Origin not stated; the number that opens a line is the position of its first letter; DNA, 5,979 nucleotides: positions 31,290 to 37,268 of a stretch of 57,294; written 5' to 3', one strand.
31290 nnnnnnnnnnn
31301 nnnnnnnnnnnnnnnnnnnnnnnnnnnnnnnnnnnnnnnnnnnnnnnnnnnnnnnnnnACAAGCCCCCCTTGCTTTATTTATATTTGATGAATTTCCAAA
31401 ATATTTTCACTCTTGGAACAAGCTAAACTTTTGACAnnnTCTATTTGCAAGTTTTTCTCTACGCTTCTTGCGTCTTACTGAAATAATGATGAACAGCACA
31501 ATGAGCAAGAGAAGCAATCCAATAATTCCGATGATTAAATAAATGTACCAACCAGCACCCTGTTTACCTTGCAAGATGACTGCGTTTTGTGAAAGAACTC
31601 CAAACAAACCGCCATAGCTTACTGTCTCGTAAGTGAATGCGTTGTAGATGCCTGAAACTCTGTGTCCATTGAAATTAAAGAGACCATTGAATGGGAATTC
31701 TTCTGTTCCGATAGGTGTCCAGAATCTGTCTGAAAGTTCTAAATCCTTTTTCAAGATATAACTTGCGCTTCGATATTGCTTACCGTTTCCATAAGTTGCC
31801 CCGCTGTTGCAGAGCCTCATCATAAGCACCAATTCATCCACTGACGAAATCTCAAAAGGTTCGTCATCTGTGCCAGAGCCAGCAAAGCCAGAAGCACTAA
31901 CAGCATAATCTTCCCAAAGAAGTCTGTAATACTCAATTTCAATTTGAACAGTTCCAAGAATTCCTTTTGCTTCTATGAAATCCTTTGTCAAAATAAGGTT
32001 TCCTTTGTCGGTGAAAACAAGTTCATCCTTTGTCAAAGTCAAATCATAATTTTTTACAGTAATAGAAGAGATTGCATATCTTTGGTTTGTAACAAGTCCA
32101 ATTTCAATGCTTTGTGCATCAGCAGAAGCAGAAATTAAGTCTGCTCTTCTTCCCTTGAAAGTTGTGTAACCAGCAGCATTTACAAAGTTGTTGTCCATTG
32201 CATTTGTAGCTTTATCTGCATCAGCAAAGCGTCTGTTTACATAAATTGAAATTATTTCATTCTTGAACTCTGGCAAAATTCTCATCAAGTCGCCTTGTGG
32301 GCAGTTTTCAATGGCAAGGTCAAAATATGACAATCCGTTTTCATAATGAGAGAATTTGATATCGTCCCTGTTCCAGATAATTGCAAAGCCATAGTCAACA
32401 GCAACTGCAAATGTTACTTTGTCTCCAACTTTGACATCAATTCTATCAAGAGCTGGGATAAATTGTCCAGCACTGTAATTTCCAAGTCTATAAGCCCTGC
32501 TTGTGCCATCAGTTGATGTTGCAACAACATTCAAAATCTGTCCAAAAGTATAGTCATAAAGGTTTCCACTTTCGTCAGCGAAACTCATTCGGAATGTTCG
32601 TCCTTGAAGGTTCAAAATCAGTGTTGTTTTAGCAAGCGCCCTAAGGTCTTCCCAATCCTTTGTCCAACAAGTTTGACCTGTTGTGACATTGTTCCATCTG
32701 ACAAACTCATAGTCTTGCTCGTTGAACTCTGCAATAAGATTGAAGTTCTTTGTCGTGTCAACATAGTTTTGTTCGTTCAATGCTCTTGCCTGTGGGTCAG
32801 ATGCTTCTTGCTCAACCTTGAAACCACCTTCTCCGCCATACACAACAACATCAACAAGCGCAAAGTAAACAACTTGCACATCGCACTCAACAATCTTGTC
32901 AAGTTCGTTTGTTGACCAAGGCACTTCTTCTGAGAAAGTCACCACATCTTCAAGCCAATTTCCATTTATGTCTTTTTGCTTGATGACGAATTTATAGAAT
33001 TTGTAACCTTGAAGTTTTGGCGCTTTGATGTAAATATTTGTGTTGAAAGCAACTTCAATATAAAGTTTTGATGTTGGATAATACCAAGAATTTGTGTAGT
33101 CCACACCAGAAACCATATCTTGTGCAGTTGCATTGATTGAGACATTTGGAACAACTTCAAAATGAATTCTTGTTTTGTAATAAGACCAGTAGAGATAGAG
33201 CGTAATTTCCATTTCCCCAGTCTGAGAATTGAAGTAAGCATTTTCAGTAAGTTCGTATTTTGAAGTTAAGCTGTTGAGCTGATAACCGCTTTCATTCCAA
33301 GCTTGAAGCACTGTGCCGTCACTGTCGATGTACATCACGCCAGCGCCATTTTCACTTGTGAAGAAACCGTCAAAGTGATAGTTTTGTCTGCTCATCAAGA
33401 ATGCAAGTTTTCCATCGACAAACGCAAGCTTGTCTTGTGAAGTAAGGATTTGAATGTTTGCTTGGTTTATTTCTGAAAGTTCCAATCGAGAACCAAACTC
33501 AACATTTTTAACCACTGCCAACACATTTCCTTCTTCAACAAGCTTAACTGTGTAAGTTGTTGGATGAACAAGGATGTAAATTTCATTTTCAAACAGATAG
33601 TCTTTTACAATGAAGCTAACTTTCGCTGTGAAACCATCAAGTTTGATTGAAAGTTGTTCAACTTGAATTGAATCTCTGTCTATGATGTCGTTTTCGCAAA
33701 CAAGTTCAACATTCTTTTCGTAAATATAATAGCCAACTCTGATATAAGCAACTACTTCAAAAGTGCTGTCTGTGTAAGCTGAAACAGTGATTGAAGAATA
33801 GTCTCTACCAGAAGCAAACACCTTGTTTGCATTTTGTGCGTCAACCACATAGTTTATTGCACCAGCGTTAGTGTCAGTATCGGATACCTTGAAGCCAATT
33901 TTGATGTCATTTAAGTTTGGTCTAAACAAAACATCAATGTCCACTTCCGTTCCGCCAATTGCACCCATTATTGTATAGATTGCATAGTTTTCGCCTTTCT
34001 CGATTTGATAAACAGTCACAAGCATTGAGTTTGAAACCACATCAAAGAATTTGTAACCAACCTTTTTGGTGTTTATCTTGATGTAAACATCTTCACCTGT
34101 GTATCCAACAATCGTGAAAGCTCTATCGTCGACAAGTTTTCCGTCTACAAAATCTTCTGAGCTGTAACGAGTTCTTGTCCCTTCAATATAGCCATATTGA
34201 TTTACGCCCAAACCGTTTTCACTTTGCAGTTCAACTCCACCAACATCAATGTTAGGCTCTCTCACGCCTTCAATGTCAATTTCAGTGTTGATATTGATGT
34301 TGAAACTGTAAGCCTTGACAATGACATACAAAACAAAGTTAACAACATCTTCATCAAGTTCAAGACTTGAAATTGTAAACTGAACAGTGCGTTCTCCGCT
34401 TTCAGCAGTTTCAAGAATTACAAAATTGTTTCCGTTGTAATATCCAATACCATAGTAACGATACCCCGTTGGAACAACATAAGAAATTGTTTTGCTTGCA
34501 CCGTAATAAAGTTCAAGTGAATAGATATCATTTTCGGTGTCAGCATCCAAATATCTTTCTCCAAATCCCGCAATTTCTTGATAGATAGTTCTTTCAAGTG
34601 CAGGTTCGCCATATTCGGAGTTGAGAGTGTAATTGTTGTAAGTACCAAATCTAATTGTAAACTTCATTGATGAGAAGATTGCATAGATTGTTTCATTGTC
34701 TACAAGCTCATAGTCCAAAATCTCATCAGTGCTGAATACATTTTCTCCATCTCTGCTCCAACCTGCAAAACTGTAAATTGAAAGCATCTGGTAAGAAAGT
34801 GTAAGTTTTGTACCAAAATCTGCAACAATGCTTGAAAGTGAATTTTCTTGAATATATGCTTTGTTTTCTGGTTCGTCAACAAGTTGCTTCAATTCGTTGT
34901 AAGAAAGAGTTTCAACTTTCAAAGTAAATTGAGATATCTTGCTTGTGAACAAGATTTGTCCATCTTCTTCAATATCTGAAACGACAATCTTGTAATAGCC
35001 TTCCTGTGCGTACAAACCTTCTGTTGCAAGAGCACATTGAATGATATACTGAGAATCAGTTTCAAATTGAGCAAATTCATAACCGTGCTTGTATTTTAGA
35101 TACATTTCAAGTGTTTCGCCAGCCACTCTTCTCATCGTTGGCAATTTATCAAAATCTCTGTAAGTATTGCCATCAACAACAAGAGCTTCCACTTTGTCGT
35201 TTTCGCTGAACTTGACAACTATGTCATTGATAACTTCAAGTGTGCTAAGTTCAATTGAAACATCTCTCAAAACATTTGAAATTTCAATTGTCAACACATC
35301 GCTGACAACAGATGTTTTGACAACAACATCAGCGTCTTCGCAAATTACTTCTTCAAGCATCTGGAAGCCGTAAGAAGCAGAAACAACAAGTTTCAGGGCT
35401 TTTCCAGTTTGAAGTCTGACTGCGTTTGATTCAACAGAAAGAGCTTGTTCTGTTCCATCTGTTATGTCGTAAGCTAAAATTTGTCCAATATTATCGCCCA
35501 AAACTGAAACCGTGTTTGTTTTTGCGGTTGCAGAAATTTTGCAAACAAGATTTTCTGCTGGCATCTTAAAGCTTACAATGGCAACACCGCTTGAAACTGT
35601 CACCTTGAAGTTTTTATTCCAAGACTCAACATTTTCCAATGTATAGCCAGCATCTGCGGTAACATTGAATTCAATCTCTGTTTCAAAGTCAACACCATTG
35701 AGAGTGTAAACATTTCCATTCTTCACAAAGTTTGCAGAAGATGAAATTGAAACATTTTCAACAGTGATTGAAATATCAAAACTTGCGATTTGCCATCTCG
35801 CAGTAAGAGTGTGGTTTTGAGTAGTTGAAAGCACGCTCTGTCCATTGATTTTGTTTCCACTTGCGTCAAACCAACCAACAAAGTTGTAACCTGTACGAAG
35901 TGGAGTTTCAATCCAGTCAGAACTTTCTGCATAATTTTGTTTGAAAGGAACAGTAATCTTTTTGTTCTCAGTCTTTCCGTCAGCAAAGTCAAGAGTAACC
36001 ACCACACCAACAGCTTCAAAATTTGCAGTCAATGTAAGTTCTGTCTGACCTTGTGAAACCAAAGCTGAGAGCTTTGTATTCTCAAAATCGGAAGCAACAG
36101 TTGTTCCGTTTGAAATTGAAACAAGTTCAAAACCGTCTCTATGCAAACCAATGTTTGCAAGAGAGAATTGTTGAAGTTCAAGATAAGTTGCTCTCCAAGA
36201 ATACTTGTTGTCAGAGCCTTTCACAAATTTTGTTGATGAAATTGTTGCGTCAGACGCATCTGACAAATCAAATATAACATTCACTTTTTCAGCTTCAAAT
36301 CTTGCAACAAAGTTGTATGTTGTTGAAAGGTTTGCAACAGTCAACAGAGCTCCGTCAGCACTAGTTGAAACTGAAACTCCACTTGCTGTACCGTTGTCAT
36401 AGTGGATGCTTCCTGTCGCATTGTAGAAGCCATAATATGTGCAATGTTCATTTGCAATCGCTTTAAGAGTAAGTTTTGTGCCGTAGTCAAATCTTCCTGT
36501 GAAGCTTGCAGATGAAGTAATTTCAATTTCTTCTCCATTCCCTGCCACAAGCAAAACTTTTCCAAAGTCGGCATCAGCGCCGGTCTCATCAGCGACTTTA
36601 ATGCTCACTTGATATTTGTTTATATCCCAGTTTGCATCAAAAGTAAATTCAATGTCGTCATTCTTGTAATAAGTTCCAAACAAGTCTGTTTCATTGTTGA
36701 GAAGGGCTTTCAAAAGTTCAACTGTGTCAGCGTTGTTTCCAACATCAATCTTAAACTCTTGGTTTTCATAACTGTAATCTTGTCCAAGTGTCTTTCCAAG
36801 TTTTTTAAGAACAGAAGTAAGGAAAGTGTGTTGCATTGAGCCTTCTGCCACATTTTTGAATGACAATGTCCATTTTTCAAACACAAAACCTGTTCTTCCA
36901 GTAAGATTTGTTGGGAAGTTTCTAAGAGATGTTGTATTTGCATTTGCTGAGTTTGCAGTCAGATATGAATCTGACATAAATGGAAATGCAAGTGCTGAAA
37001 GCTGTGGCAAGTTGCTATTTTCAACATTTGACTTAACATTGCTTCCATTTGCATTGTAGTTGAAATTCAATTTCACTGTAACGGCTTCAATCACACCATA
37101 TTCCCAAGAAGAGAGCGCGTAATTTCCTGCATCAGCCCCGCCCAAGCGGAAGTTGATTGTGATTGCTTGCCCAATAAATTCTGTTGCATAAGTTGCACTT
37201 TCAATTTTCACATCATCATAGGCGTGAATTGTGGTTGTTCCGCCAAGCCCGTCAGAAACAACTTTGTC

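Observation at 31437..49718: A 6093-aa tail-anchored surface protein fills a third of the window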

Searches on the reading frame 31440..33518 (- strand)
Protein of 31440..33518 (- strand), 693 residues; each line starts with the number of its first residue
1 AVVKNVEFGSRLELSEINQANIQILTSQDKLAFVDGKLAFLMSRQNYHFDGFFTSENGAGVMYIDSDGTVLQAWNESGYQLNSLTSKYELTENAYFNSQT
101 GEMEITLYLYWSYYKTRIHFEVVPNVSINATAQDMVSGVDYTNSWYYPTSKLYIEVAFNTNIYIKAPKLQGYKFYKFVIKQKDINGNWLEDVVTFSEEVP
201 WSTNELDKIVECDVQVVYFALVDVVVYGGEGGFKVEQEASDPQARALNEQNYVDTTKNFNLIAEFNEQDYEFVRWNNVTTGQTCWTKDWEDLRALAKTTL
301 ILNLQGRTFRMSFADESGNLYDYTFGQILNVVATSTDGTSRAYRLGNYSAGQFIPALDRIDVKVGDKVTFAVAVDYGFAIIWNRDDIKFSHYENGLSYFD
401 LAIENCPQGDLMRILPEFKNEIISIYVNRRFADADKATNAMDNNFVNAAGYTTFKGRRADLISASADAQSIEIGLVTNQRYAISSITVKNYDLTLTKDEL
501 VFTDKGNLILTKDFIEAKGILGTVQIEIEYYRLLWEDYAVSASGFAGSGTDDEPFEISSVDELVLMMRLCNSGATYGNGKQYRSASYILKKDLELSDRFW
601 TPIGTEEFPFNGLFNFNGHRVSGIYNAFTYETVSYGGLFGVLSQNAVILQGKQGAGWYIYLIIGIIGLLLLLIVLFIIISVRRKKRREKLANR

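Call 11: search_protein_families(library=pfam, proteins=[window:31440-33518:-], max_evalue=1)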
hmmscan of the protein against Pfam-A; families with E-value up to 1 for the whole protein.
window:31440-33518:- (693 aa): 2 families
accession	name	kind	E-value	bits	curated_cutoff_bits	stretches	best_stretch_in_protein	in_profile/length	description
PF12669.12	FeoB_associated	-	0.16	12.7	27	1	665-687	4-26/44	FeoB-associated Cys-rich membrane protein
PF15330.11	SIT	-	0.25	12.3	27.6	1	661-691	2-32/114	SHP2-interacting transmembrane adaptor protein, SIT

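Call 27: find_related_loci(query=window:31440-33518:-, collection=genome_contigs, flank=10000)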
Query window:31440-33518:- (693 aa) in genome_contigs; peptide patterns used: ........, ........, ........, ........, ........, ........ (x = any residue, [..] = any of these).
122 stretches matched a pattern; 1 encode a relative of the query (tblastn E <= 1e-3); 1 distinct loci.
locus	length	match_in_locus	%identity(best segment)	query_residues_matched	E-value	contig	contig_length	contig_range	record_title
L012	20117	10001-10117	45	181-220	3e-5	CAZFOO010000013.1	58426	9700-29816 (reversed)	MAG TPA_asm: uncultured Bacteroidales bacterium isolate SRP252850_co1_130 genome assembly, contig: NODE_648_length_58426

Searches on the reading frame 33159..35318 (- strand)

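Call 11: search_protein_families(library=pfam, proteins=[window:33159-35318:-], max_evalue=1)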
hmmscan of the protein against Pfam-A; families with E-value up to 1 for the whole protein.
window:33159-35318:- (720 aa): 1 family
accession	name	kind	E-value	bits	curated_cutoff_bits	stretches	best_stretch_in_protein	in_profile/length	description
PF18998.6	Flg_new_2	-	0.0092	16.4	23.6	0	182-217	35-71/73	Divergent InlB B-repeat domain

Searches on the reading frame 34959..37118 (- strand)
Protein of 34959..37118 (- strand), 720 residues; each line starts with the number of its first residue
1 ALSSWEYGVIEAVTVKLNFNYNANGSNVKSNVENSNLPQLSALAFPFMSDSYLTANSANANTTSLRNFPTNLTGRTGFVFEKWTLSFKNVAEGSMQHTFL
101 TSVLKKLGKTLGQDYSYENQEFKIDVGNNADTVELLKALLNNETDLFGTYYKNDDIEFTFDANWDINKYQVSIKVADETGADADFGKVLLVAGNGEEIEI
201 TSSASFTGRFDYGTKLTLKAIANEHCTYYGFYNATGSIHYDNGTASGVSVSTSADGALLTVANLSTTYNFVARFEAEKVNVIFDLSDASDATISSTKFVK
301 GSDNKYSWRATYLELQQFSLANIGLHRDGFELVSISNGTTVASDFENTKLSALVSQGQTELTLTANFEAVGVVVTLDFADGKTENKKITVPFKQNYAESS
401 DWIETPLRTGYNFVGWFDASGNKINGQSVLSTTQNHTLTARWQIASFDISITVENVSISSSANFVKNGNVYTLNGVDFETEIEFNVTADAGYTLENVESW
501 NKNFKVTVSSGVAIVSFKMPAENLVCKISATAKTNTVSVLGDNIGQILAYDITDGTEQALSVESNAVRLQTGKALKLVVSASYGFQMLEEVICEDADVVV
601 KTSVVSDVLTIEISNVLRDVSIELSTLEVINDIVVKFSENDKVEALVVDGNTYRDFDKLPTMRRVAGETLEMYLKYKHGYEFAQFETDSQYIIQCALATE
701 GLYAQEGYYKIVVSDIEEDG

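Call 11: search_protein_families(library=pfam, proteins=[window:34959-37118:-], max_evalue=1)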
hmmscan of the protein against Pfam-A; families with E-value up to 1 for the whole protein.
window:34959-37118:- (720 aa): 3 families
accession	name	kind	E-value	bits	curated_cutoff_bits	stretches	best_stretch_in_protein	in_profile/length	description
PF18998.6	Flg_new_2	-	3.2e-07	30.7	23.6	2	466-525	9-64/73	Divergent InlB B-repeat domain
PF09479.16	Flg_new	-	5.2e-06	26.9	27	1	380-440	8-64/65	Listeria-Bacteroides repeat domain (List_Bact_rpt)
PF22528.1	PRMT_C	-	0.67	10.3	27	0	367-446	56-122/164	Arginine methyltransferase oligomerization subdomain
